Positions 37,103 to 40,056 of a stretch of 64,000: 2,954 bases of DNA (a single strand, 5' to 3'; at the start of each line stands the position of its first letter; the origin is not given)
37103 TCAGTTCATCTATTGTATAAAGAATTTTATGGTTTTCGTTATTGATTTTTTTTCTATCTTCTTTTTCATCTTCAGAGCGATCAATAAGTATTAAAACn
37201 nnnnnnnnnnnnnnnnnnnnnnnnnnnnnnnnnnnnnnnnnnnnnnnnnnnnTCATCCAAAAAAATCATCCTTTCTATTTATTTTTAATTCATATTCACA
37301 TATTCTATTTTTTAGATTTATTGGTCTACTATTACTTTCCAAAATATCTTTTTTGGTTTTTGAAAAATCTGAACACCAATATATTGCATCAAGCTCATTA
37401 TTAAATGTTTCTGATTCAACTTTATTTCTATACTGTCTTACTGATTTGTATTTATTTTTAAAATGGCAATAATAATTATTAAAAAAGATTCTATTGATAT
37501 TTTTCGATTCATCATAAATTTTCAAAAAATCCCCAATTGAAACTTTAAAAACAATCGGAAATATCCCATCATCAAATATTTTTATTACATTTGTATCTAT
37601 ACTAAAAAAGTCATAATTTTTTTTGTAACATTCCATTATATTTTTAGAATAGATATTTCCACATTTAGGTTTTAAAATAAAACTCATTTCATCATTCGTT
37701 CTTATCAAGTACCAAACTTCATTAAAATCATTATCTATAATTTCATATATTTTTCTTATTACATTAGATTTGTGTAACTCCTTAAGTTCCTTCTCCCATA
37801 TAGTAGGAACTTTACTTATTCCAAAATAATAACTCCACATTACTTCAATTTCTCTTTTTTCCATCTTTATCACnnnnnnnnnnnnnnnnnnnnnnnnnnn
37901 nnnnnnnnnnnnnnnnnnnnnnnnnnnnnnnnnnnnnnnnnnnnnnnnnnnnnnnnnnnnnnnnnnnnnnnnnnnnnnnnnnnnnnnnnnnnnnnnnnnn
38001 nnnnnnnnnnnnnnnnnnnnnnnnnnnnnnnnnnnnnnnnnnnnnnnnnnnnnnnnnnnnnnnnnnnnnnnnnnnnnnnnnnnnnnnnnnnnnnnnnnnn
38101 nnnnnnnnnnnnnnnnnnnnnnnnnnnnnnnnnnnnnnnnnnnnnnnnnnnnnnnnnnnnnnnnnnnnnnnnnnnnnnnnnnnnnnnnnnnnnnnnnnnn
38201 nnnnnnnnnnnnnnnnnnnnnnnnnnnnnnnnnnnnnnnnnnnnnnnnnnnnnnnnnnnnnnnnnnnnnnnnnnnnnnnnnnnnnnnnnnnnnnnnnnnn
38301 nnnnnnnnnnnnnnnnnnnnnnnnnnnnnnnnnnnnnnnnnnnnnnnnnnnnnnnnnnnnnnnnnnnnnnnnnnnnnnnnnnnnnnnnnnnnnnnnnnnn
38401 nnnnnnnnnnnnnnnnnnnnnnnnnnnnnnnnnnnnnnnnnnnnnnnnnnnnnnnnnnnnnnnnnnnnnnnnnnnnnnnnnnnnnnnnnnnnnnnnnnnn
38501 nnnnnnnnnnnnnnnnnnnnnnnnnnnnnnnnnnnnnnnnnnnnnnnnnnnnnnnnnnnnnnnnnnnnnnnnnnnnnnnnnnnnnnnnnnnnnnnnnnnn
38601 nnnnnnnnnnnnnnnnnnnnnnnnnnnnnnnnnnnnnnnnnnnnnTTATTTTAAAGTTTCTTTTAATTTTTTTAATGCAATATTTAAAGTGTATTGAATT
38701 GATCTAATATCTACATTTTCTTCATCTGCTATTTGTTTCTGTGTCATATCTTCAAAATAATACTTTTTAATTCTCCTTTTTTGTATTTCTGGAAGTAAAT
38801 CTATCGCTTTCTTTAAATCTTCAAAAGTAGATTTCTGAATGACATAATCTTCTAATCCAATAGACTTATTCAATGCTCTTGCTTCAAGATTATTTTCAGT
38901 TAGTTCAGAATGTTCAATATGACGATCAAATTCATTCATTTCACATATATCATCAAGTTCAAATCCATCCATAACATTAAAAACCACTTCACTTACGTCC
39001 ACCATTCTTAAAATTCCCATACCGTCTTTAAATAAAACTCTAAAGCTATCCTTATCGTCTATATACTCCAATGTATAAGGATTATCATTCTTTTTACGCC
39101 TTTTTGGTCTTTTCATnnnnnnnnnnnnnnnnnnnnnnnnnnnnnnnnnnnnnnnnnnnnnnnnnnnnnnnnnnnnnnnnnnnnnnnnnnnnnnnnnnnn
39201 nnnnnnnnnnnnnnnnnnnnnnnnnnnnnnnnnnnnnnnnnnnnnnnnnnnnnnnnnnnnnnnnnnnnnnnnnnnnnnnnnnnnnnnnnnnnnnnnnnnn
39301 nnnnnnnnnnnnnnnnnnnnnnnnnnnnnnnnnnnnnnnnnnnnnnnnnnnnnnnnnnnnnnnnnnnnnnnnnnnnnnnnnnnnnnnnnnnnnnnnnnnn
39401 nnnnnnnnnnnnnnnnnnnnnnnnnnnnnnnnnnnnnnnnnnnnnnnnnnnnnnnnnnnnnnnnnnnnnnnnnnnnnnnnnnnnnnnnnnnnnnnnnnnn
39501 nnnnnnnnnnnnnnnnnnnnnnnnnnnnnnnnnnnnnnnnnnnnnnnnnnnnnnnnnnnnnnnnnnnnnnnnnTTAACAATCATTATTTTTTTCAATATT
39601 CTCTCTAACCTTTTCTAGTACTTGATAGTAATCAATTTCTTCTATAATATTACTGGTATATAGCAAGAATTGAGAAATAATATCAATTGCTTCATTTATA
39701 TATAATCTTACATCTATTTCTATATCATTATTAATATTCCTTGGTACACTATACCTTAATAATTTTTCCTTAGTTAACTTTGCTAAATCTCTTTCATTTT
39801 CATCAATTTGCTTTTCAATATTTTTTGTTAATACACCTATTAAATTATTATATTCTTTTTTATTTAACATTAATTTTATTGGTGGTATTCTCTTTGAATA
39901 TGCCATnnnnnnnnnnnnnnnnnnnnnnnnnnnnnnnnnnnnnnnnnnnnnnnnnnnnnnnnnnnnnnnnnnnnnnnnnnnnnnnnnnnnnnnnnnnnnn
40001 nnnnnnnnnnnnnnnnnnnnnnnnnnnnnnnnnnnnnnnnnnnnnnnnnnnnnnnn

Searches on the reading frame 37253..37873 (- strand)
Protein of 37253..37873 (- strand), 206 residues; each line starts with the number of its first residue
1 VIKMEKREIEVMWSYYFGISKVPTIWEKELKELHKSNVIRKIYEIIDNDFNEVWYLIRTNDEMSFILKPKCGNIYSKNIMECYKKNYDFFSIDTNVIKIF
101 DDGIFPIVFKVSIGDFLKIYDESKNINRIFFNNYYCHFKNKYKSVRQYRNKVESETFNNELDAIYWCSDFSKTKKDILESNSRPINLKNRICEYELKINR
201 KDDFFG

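Call 13: search_protein_families(library=pfam, proteins=[window:37253-37873:-], max_evalue=0.01)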
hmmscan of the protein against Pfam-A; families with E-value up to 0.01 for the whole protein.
window:37253-37873:- (206 aa): 0 families

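Call 49: search_protein_families(library=ncbifam, proteins=[window:37253-37873:-], max_evalue=0.01)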
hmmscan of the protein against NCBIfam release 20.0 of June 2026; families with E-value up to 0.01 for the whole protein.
window:37253-37873:- (206 aa): 1 family
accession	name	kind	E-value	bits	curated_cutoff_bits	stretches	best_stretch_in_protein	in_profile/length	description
NF053775.1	BT3441_fam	equivalog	0.0097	16.2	210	0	25-100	31-105/125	BT3441 family protein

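Call 50: search_protein_families(library=phrogs, proteins=[window:37253-37873:-], max_evalue=0.01)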
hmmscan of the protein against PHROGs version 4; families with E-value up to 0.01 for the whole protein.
window:37253-37873:- (206 aa): 0 families

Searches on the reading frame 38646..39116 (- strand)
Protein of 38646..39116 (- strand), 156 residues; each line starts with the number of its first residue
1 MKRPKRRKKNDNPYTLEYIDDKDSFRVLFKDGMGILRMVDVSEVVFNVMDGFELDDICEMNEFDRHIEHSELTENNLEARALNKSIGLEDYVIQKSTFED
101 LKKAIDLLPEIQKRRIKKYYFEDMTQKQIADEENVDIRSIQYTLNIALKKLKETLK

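Call 12: search_protein_families(library=pfam, proteins=[window:38646-39116:-], max_evalue=0.01)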
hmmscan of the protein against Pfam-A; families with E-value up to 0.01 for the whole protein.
window:38646-39116:- (156 aa): 3 families
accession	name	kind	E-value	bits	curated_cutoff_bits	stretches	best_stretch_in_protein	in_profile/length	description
PF08281.18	Sigma70_r4_2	-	2.9e-08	33.7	25.7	1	99-151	2-54/54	Sigma-70, region 4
PF04545.22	Sigma70_r4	-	1.5e-05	24.8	24.1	1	104-153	1-50/50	Sigma-70, region 4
PF04297.20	UPF0122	-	0.0066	17.1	22.7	1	106-146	16-56/101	Putative helix-turn-helix protein, YlxM / p13 like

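Call 49: search_protein_families(library=ncbifam, proteins=[window:38646-39116:-], max_evalue=0.01)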
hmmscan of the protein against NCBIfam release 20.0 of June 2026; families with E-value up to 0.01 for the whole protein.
window:38646-39116:- (156 aa): 28 families (the best 25 are shown)
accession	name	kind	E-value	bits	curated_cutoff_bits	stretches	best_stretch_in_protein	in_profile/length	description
TIGR02937.1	sigma70-ECF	superfamily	8.5e-11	41.8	42.9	1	64-155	85-165/165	sigma-70 family RNA polymerase sigma factor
TIGR02985.1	Sig70_bacteroi1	subfamily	1.6e-10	41.5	126.4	1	80-155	85-162/162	RNA polymerase sigma-70 factor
NF009178.0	PRK12526.1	equivalog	5.4e-09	35.9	301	1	99-155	150-206/211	RNA polymerase sigma factor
NF008890.0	PRK11924.1-3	equivalog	6e-07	29.1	284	1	94-155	140-201/205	RNA polymerase sigma factor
NF009174.0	PRK12522.1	equivalog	7.1e-07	29.4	217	1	82-155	94-167/175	RNA polymerase sigma factor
TIGR02980.1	SigBFG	subfamily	9.6e-06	25.4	234.35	1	69-155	139-226/227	SigB/SigF/SigG family RNA polymerase sigma factor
NF009183.0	PRK12531.1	equivalog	1.3e-05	25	353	1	99-155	133-189/194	RNA polymerase sigma factor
NF005514.0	PRK07122.1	subfamily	1.3e-05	24.5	372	1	70-155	177-263/264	RNA polymerase sigma factor SigF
NF009172.0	PRK12519.1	subfamily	1.4e-05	24.7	222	1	94-156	128-190/194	RNA polymerase sigma factor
NF053879.1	RNAPolSigSigVBac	equivalog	5.8e-05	22.8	190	1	99-155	99-155/160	RNA polymerase sigma factor SigV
NF007215.0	PRK09637.1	equivalog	0.00015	21.8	212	1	93-155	92-154/181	RNA polymerase sigma factor SigZ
NF007228.0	PRK09646.1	subfamily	0.00019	21.2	226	1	89-155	124-190/194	ECF RNA polymerase sigma factor SigK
NF009195.0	PRK12543.1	subfamily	0.00023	20.7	197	1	82-154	105-177/192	RNA polymerase sigma factor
NF007226.0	PRK09644.1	equivalog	0.00048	20.2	199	1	70-156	74-158/166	RNA polymerase sigma factor SigM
NF006930.0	PRK09415.1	subfamily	0.00052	19.9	198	1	72-156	93-176/179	RNA polymerase factor sigma C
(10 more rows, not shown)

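Call 50: search_protein_families(library=phrogs, proteins=[window:38646-39116:-], max_evalue=0.01)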
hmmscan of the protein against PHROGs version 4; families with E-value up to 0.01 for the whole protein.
window:38646-39116:- (156 aa): 7 families
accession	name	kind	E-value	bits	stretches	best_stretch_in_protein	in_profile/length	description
phrog_11138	-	unknown function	4.5e-12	47.5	1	26-156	4-140/142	-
phrog_351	-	transcription regulation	1.3e-06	28.3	1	98-155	666-726/928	RNA polymerase sigma factor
phrog_1740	-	transcription regulation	2e-06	27.6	1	69-155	132-216/567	RNA polymerase sigma factor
phrog_36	-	transcription regulation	6.9e-06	26.8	1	99-154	131-186/220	transcriptional regulator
phrog_3512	-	transcription regulation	2e-05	25.8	1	99-153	55-111/130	sigma factor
phrog_248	-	transcription regulation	0.0028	18.7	1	88-155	66-137/161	transcriptional activator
phrog_1558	-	unknown function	0.0088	16.9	1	114-151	125-164/178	-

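Call 93: search_solved_structures(query=window:38646-39116:-, max_evalue=1)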
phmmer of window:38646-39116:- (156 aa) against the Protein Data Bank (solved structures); distinct sequences matched with E-value up to 1: 3.
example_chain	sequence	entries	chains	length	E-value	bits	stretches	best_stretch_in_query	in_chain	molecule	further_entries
2q1z_A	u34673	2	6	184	0.0017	21.7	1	100-154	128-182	RpoE, ECF SigE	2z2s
1rp3_A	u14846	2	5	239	0.0081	19.6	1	82-155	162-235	RNA polymerase sigma factor SIGMA-28 (FliA) | RNA polymerase sigma factor FliA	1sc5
8jzt_A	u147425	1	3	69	0.08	16.4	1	98-155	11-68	RNA polymerase sigma factor SigF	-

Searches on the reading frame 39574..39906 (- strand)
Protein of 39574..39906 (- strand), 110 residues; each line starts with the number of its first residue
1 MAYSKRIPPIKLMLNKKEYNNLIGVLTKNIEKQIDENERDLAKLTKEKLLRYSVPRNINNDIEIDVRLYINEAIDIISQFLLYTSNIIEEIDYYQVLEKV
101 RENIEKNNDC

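Call 13: search_protein_families(library=pfam, proteins=[window:39574-39906:-], max_evalue=0.01)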
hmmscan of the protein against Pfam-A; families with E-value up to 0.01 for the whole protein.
window:39574-39906:- (110 aa): 0 families

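Call 49: search_protein_families(library=ncbifam, proteins=[window:39574-39906:-], max_evalue=0.01)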
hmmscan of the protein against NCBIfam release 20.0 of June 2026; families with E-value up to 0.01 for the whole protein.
window:39574-39906:- (110 aa): 0 families

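Call 50: search_protein_families(library=phrogs, proteins=[window:39574-39906:-], max_evalue=0.01)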
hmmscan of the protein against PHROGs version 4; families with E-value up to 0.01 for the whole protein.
window:39574-39906:- (110 aa): 0 families

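Call 84: find_homologous_proteins(query=window:39574-39906:-)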
Query window:39574-39906:- (110 aa): 172 proteins with E <= 0.001 among 185 candidates; the best 120 are listed.
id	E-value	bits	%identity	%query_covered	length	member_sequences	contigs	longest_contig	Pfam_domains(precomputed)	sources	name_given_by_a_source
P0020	5.0e-61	222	100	100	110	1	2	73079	-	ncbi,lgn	-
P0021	1.9e-60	220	99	100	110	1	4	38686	-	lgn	-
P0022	1.7e-54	201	88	100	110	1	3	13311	-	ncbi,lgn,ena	-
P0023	5.6e-37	144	68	100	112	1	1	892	-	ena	-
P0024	7.5e-37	144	68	97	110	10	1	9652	-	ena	-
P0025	2.9e-36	142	71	95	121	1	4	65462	-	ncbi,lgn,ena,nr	ncbi:MAG: hypothetical protein IJ565_02520 [Bacilli bacterium]|nr:hypothetical protein [Bacilli bact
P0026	3.7e-36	142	71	97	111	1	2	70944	-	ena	-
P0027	4.6e-36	141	70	95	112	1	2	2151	-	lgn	-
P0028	9.8e-35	137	67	99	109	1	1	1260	-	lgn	-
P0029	3.0e-34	136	65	99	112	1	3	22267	-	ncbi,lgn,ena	-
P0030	7.2e-34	134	68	98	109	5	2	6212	-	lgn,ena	-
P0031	8.9e-34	134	62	99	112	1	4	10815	-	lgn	-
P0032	2.7e-33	133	66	99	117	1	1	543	-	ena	-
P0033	1.5e-32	130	70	94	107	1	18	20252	-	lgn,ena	-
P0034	2.4e-32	129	65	100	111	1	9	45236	-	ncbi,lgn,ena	-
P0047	4.9e-31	125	66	92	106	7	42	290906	-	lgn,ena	-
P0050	7.3e-31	125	64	100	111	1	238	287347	-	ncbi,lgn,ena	-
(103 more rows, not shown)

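Call 85: find_encoding_contigs(protein=P0050, flank=10000, max_places=5)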
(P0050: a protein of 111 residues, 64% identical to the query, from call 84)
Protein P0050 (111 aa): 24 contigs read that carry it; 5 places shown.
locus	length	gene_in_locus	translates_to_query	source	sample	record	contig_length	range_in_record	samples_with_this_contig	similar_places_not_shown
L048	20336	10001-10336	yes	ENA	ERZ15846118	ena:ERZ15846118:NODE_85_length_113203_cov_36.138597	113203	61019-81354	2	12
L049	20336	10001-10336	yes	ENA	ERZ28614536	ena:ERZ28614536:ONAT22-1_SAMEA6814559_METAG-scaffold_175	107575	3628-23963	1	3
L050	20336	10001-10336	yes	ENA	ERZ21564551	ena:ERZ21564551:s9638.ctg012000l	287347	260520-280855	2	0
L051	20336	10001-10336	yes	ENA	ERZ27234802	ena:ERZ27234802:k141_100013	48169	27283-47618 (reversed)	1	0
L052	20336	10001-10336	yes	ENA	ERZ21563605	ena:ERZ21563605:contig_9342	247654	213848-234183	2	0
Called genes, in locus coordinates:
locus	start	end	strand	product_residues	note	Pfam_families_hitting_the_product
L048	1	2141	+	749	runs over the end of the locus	PF01471:PG_binding_1 (faint), PF08924:Rv2525c_GlyHyd-like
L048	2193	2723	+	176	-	-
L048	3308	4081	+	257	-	PF01551:Peptidase_M23, PF01476:LysM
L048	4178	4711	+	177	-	-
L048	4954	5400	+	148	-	-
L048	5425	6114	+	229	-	PF02463:SMC_N (weak), PF00005:ABC_tran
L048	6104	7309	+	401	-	PF02687:FtsX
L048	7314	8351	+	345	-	PF02687:FtsX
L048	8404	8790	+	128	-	PF05105:Phage_holin_4_1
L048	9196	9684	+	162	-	PF08281:Sigma70_r4_2 (weak)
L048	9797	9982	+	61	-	-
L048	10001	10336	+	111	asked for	-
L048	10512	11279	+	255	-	PF02568:ThiI (weak), PF06508:QueC (faint), PF24167:DUF7411 (weak)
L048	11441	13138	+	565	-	PF02366:PMT, PF13231:PMT_2, PF16192:PMT_4TMC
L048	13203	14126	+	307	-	PF00294:PfkB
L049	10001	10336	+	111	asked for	-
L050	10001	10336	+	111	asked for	-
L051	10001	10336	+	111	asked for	-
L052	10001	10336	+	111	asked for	-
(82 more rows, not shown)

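Call 86: find_encoding_contigs(protein=P0047, flank=10000, max_places=4)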
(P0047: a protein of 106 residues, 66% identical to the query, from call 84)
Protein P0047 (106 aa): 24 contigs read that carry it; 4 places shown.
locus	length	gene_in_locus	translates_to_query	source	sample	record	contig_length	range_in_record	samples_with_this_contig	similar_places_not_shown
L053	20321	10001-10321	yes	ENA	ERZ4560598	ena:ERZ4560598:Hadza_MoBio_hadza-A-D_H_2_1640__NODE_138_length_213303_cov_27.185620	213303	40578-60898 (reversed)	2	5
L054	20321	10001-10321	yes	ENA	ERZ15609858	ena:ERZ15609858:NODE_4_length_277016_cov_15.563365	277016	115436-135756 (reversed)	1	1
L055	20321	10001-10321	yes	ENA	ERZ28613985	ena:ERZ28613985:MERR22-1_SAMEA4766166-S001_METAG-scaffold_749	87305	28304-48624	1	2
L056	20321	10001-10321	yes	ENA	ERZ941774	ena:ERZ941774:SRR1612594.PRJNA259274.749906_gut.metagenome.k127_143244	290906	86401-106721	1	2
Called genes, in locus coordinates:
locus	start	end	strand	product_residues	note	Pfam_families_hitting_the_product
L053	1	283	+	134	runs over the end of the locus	-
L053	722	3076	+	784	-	PF01471:PG_binding_1 (faint), PF08924:Rv2525c_GlyHyd-like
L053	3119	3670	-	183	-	-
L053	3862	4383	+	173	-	-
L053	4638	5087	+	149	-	-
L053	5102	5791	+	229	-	PF13175:AAA_15 (faint), PF00005:ABC_tran, PF02463:SMC_N (weak), PF13304:AAA_21 (faint)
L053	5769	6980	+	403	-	PF02687:FtsX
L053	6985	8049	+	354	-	PF02687:FtsX (weak)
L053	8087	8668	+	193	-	PF01551:Peptidase_M23, PF01476:LysM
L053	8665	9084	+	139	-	PF05105:Phage_holin_4_1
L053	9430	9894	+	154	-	PF04545:Sigma70_r4 (faint), PF08281:Sigma70_r4_2 (faint)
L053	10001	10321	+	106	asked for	-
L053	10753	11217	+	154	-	PF08281:Sigma70_r4_2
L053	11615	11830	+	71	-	-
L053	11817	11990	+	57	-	-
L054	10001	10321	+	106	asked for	-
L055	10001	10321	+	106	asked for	-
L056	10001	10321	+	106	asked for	-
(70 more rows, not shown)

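Call 87: find_encoding_contigs(protein=P0025, flank=10000, max_places=3)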
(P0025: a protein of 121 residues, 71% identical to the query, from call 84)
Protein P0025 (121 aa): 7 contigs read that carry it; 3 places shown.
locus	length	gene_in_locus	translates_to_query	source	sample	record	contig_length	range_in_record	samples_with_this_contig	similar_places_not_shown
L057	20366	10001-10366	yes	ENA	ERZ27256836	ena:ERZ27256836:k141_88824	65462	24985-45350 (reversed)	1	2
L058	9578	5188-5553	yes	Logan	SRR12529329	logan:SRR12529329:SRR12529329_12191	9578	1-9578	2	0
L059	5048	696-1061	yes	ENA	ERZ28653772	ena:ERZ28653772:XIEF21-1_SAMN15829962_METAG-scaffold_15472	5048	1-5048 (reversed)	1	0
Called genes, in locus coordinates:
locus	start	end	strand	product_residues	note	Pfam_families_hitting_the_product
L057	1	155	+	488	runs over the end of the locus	PF00239:Resolvase, PF07508:Recombinase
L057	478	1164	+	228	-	PF00005:ABC_tran, PF02463:SMC_N (weak), PF13304:AAA_21 (faint)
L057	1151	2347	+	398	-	PF02687:FtsX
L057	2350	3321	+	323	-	-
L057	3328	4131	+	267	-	-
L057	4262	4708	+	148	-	-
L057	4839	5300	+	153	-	-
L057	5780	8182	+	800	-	PF01471:PG_binding_1 (faint), PF08924:Rv2525c_GlyHyd-like, PF27189:YkzU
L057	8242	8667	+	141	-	-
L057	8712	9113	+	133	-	PF05105:Phage_holin_4_1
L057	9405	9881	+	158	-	-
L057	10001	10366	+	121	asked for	-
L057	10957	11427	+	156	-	PF08281:Sigma70_r4_2 (weak)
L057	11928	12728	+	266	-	-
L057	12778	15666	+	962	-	PF11974:bMG3 (faint), PF13620:CarboxypepD_reg (faint), PF17210:SdrD_B (faint), PF17802:SpaA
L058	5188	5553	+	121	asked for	-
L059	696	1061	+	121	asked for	-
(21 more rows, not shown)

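Call 94: search_solved_structures(query=window:39574-39906:-, max_evalue=10)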
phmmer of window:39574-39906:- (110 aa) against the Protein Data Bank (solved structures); distinct sequences matched with E-value up to 10: 10.
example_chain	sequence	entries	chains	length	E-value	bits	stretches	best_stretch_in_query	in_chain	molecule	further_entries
5nnv_A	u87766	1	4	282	0.2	15.7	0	14-62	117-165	Chromosome partition protein Smc,Chromosome partition protein Smc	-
1tju_A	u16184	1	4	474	1.3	13.1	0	19-85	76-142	Delta crystallin II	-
1tjv_A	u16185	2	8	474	1.4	13.1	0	19-85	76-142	Delta crystallin II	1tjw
1u15_A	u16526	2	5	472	1.7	12.8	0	22-85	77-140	Delta crystallin I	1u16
1hy1_A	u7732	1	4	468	2.7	12.1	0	19-85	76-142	DELTA CRYSTALLIN II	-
1xwo_A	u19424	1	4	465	2.7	12.1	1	17-85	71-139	Delta crystallin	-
1dcn_A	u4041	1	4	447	3.1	11.9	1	19-85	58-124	DELTA 2 CRYSTALLIN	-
1k7w_A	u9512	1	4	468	4.3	11.4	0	19-85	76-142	delta 2 crystallin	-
1auw_A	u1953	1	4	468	5.2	11.2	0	21-85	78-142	DELTA 2 CRYSTALLIN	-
1hy0_A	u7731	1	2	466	9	10.4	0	20-85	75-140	DELTA CRYSTALLIN I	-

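Call 100: predict_structure(alignment_id=A6)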
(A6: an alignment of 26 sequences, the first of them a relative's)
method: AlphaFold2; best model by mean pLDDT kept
length: 110 residues; sequences in the alignment: 26
mean_pLDDT: 88.0   pTM: 0.70
mean pLDDT of the five models: 88.0, 85.6, 84.9, 83.9, 81.6
residues with pLDDT >= 90: 71; 70-90: 30; 50-70: 6; < 50: 3
segments of 3 or more residues with pLDDT < 50: none
pLDDT, mean of each block of 10 residues (from residue 1): 67 95 96 93 96 91 92 93 84 85 76
secondary structure, 60 per line:
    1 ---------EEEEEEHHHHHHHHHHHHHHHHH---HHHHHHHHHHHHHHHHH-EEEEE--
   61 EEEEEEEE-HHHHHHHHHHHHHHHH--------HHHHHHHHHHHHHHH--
elements in order: E10-15 H16-32 H36-52 E54-58 E61-68 H70-85 H94-108

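Call 102: fold_search(model_id=the predicted structure, library=pdb)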
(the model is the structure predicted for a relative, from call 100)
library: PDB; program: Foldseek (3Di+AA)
matches with E <= 10: 378; with E <= 0.001: 0
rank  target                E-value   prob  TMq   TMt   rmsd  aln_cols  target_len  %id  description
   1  1ztg_C                3.6e-01  0.41  0.31  0.40   6.9        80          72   16  human alpha polyC binding protein KH1 (released 2006-05-27)
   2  1ztg_B                6.4e-01  0.28  0.30  0.39   6.7        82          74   16  human alpha polyC binding protein KH1 (released 2006-05-27)
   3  3s2w_A                6.8e-01  0.15  0.26  0.22  14.2       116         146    9  The crystal structure of a MarR transcriptional regulator from Methanosarcina mazei Go1 (released 2011-06-22)
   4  3f6v                  6.8e-01  0.08  0.18  0.20  11.6        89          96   15  Crystal structure of Possible transcriptional regulator for arsenical resistance (released 2008-11-25)
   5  3vke_B                7.3e-01  0.25  0.30  0.38   7.0        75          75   17  Contribution of the first K-homology domain of poly(C)-binding protein 1 to its affinity and specificity for C-rich ol (released 2012-02-29)
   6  2klo_MODEL_1_A        7.3e-01  0.13  0.24  0.20  11.1        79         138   13  Structure of the Cdt1 C-terminal domain (released 2009-10-13)
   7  3vke_D                7.7e-01  0.23  0.30  0.39   7.1        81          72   17  Contribution of the first K-homology domain of poly(C)-binding protein 1 to its affinity and specificity for C-rich ol (released 2012-02-29)
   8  1zzi_A                7.7e-01  0.23  0.29  0.36   8.0        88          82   10  Crystal Structure Analysis of the third KH domain of hnRNP K in complex with ssDNA (released 2005-08-09)
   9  2axy_B                7.7e-01  0.20  0.28  0.37   6.4        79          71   13  Crystal Structure of KH1 domain of human Poly(C)-binding protein-2 with C-rich strand of human telomeric DNA (released 2005-09-27)
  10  5ok8_A                7.7e-01  0.16  0.25  0.25   8.5        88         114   11  Crystal structure of protein Lpp20 (HP1456) from Helicobacter pylori (released 2017-12-06)
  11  3vke_A                8.2e-01  0.20  0.28  0.35   7.9        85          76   13  Contribution of the first K-homology domain of poly(C)-binding protein 1 to its affinity and specificity for C-rich ol (released 2012-02-29)
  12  3a4c                  8.8e-01  0.09  0.20  0.21  12.2        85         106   15  Crystal structure of cdt1 C terminal domain (released 2009-10-13)
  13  5xez_A                8.8e-01  0.09  0.21  0.06  10.3        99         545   14  Structure of the Full-length glucagon class B G protein-coupled receptor (released 2017-05-24)
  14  2py9_B                9.3e-01  0.16  0.27  0.37   7.6        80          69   18  Protein-RNA Interaction involving KH1 domain from Human Poly(C)-Binding Protein-2 (released 2007-06-12)
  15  4aih_A                1.1e+00  0.13  0.25  0.21  13.8       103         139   14  Crystal structure of RovA from Yersinia in its free form (released 2012-09-12)
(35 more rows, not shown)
